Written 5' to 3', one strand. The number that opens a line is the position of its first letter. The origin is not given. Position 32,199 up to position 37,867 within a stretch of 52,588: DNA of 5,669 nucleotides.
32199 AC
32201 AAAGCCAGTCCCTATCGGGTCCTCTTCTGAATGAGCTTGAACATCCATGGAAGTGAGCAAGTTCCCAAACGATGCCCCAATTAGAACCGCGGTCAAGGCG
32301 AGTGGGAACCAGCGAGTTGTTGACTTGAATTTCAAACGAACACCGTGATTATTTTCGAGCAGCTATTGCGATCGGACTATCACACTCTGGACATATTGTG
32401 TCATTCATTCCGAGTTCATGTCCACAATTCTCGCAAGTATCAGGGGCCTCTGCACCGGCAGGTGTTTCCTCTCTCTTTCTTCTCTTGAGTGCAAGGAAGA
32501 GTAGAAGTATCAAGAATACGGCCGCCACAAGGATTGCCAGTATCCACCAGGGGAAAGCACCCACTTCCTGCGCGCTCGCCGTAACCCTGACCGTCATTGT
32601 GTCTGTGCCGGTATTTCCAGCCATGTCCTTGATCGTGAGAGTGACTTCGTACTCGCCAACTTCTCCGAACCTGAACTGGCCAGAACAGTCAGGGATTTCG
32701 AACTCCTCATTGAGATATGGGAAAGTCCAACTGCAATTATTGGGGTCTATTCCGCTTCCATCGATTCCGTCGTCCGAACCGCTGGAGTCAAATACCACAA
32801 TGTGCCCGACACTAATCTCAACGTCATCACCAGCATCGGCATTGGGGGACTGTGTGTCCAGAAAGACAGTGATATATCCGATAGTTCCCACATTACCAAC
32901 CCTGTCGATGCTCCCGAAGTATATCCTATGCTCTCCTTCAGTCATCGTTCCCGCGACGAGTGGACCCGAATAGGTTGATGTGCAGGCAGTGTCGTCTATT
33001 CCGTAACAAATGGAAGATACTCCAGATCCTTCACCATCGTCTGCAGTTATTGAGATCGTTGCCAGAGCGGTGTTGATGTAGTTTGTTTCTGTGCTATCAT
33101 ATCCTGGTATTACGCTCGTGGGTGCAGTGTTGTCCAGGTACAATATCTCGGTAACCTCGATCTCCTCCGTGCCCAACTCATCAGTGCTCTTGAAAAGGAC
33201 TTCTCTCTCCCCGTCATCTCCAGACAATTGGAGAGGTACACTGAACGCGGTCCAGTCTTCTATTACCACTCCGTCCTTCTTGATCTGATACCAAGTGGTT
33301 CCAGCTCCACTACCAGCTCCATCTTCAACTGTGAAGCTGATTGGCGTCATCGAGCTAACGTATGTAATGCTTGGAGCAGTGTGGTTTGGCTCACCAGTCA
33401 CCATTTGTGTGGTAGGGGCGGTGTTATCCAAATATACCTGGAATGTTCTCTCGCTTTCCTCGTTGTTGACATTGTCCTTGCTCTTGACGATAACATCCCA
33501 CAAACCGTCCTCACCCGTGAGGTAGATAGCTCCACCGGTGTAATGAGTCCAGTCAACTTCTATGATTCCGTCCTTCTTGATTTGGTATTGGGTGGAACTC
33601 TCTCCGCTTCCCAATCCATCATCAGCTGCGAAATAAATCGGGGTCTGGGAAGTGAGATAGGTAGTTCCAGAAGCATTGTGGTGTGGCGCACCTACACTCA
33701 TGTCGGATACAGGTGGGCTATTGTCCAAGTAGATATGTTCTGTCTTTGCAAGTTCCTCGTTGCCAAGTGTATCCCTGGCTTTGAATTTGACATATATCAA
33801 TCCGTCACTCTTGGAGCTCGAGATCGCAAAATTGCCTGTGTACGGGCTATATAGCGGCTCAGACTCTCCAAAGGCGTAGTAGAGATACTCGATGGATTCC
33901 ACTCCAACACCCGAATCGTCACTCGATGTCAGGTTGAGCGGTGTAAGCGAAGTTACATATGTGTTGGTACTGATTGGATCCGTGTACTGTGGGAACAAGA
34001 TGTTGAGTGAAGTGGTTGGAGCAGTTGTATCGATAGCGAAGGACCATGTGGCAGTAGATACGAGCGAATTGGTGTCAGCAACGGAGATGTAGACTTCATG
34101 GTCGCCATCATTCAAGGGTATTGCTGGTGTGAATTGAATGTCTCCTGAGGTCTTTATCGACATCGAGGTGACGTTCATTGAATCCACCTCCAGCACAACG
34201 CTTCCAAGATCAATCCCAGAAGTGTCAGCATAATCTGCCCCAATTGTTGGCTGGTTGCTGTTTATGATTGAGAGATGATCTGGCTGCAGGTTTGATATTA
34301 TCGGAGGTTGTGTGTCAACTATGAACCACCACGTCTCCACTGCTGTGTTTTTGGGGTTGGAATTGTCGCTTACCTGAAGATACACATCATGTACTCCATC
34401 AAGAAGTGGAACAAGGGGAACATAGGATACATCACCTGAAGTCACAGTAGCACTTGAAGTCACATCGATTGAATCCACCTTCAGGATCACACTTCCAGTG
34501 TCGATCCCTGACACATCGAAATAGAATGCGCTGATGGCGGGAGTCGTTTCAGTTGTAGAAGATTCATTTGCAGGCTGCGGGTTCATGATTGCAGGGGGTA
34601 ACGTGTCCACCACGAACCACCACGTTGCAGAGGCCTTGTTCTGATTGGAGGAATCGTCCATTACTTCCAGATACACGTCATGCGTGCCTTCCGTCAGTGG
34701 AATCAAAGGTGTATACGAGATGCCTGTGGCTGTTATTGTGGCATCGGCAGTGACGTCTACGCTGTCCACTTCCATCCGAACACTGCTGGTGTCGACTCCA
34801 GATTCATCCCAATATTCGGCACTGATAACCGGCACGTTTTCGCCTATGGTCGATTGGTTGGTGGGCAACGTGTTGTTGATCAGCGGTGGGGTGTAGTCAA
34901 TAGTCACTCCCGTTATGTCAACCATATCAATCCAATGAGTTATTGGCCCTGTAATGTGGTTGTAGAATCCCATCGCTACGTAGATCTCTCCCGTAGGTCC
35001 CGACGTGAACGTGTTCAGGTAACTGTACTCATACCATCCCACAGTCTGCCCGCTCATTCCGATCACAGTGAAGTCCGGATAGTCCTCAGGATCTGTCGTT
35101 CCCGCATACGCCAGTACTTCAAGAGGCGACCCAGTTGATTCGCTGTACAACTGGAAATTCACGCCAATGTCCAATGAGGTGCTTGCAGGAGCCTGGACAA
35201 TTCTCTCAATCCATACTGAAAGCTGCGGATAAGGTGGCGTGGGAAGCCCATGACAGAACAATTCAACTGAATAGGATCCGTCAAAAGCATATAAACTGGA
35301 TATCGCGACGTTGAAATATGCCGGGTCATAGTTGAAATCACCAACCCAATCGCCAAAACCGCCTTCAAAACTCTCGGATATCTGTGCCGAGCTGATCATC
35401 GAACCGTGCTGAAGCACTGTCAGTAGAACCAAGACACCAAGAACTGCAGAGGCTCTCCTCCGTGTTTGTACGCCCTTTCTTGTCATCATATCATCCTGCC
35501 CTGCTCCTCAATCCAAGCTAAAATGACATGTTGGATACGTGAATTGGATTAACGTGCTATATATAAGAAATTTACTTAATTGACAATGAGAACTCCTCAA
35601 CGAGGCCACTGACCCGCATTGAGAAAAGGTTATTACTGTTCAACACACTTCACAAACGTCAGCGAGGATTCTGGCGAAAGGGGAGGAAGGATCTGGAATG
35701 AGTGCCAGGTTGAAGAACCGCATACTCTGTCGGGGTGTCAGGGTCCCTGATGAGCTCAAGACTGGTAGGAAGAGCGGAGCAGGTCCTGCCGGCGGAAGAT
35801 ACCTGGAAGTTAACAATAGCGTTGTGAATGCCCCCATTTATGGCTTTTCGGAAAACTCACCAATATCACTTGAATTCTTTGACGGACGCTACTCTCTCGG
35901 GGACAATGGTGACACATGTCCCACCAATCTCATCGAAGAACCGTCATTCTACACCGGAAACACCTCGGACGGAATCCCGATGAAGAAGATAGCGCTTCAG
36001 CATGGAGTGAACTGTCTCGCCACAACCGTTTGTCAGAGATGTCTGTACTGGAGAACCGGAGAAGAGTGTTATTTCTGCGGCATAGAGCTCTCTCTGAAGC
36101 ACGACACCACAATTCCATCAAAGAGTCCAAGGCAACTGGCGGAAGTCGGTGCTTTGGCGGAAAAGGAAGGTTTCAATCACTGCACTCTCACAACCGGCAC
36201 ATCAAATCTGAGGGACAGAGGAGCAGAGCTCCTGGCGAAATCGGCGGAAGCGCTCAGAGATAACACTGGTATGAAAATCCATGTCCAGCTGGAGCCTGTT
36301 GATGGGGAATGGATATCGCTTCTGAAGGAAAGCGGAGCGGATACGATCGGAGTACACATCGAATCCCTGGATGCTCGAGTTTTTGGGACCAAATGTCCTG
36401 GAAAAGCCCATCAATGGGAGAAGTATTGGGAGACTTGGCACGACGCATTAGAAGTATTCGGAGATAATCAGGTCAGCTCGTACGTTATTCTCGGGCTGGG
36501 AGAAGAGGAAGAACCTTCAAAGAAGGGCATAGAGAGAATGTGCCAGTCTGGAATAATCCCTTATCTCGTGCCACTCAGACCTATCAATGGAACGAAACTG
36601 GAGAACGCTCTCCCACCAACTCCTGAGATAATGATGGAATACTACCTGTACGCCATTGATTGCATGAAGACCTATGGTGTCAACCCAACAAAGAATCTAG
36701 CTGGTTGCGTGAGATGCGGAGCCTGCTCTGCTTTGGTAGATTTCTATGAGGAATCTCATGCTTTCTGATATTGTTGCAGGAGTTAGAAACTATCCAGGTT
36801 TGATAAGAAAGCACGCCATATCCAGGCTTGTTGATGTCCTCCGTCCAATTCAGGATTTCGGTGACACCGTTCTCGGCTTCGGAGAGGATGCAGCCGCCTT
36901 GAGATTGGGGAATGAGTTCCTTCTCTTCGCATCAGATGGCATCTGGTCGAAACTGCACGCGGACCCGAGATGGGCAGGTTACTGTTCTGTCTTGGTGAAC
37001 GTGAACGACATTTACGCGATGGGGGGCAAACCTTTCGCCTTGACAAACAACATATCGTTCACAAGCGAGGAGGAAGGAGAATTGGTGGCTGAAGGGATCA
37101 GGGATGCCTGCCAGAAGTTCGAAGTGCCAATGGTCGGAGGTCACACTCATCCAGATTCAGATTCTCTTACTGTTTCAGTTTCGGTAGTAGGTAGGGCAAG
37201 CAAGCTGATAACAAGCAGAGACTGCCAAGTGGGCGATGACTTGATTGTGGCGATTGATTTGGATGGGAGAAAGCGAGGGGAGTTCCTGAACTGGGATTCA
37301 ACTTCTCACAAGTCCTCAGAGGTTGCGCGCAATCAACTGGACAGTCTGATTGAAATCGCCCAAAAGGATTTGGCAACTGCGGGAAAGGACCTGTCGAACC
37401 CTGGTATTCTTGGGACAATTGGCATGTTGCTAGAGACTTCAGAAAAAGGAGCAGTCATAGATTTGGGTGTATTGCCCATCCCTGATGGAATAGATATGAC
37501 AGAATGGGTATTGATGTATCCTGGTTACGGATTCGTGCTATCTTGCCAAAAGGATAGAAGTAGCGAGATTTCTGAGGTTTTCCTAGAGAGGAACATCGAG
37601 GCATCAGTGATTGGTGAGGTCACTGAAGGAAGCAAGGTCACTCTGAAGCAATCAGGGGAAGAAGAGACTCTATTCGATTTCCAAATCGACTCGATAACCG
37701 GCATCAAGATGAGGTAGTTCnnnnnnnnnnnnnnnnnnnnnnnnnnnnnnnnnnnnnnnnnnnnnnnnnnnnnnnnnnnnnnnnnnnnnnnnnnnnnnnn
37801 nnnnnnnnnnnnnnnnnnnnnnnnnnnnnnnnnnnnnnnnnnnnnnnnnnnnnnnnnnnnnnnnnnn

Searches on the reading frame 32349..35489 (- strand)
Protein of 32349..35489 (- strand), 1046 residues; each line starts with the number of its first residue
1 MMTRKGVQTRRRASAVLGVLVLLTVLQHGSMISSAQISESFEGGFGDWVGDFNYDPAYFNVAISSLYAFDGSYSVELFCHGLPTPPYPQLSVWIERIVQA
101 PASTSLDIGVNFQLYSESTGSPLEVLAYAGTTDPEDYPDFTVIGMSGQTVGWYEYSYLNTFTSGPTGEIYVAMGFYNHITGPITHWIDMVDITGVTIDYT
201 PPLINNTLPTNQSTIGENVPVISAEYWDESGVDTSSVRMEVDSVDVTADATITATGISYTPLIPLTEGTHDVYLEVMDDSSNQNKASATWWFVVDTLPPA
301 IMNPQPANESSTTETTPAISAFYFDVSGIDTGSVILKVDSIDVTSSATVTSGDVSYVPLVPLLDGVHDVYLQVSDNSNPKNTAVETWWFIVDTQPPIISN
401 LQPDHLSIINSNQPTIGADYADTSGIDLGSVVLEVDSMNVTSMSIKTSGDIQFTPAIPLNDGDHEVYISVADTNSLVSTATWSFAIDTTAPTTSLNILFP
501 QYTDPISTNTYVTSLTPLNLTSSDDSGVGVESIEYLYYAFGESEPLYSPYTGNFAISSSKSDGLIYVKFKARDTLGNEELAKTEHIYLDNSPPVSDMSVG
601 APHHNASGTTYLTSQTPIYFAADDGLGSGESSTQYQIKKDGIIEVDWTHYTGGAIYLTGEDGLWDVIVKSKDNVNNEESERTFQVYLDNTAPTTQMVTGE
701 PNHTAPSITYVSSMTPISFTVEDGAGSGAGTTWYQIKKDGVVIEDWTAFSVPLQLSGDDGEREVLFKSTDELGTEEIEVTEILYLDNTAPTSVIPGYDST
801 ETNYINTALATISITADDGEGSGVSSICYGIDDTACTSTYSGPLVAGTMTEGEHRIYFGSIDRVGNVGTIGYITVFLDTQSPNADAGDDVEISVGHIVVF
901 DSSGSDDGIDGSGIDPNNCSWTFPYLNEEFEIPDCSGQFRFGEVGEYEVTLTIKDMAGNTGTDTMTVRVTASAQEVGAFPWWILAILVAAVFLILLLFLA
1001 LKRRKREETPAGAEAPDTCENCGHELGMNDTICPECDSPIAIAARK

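Call 21: search_protein_families(library=pfam, proteins=[window:32349-35489:-], max_evalue=0.00001)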
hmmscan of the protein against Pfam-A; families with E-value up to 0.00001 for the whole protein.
window:32349-35489:- (1046 aa): 2 families
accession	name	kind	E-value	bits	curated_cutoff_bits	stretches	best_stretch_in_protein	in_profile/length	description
PF19077.6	Big_13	-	5.2e-17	62.6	27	1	408-488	23-102/102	Bacterial Ig-like domain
PF18911.6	PKD_4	-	1.6e-08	34.9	27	1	880-969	2-85/85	PKD domain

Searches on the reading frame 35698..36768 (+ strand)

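Call 21: search_protein_families(library=pfam, proteins=[window:35698-36768:+], max_evalue=0.00001)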
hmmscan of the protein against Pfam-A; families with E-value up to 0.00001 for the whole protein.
window:35698-36768:+ (356 aa): 1 family
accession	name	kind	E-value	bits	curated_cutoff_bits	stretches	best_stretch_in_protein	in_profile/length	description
PF04055.27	Radical_SAM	-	6.3e-13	49.7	29.5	1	124-272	11-157/166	Radical SAM superfamily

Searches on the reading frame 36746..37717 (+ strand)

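Call 21: search_protein_families(library=pfam, proteins=[window:36746-37717:+], max_evalue=0.00001)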
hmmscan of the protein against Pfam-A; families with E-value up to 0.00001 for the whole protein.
window:36746-37717:+ (323 aa): 2 families
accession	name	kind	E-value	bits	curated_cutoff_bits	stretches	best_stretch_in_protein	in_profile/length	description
PF00586.29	AIRS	-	1.5e-27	96.7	24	1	46-150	1-111/112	AIR synthase related protein, N-terminal domain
PF02769.27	AIRS_C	-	1.5e-15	58.1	23.1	1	188-300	38-153/156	AIR synthase related protein, C-terminal domain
